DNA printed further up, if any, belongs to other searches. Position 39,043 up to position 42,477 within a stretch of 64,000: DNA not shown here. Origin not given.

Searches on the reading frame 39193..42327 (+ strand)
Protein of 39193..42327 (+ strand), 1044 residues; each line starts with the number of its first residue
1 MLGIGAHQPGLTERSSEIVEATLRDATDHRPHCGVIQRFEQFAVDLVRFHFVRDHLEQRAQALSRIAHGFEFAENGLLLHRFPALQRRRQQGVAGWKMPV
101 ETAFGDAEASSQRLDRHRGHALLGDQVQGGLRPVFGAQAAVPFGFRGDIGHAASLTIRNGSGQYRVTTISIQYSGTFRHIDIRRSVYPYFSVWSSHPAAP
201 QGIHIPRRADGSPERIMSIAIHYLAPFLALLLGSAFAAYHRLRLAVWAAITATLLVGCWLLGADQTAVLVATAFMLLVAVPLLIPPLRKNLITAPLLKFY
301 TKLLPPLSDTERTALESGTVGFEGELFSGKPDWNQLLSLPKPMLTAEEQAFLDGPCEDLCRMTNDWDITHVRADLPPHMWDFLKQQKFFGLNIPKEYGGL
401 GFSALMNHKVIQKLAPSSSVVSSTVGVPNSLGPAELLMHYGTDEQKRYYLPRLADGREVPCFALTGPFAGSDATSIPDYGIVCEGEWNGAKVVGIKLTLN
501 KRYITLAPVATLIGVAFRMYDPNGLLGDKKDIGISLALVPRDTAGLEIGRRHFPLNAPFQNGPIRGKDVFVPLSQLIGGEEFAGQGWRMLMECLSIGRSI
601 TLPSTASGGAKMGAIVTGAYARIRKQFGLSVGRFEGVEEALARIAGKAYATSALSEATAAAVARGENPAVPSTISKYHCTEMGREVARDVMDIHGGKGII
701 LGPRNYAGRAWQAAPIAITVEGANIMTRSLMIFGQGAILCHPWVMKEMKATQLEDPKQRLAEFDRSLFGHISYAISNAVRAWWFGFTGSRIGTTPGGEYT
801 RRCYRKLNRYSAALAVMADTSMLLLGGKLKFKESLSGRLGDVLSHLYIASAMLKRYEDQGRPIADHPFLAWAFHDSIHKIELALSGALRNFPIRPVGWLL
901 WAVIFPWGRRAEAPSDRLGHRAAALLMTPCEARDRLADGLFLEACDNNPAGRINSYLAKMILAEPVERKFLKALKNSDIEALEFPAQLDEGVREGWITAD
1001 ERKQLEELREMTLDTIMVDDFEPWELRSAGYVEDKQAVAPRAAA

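Call 50: search_protein_families(library=pfam, proteins=[window:39193-42327:+], max_evalue=0.00001)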
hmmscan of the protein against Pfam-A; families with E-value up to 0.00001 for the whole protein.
window:39193-42327:+ (1044 aa): 4 families
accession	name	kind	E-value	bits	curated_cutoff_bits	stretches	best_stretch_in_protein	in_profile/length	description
PF09317.16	ACDH_C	-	2.7e-106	355.8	25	1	738-1021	1-284/284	Acyl-CoA dehydrogenase, C-terminal, bacterial type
PF00441.29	Acyl-CoA_dh_1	-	1.5e-19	71.1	22.4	1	584-729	1-143/150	Acyl-CoA dehydrogenase, C-terminal domain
PF02771.21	Acyl-CoA_dh_N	-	4e-18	66.3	22.9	1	364-456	24-112/113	Acyl-CoA dehydrogenase, N-terminal domain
PF02770.24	Acyl-CoA_dh_M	-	1.6e-06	28.7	33.3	1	461-551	1-78/97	Acyl-CoA dehydrogenase, middle domain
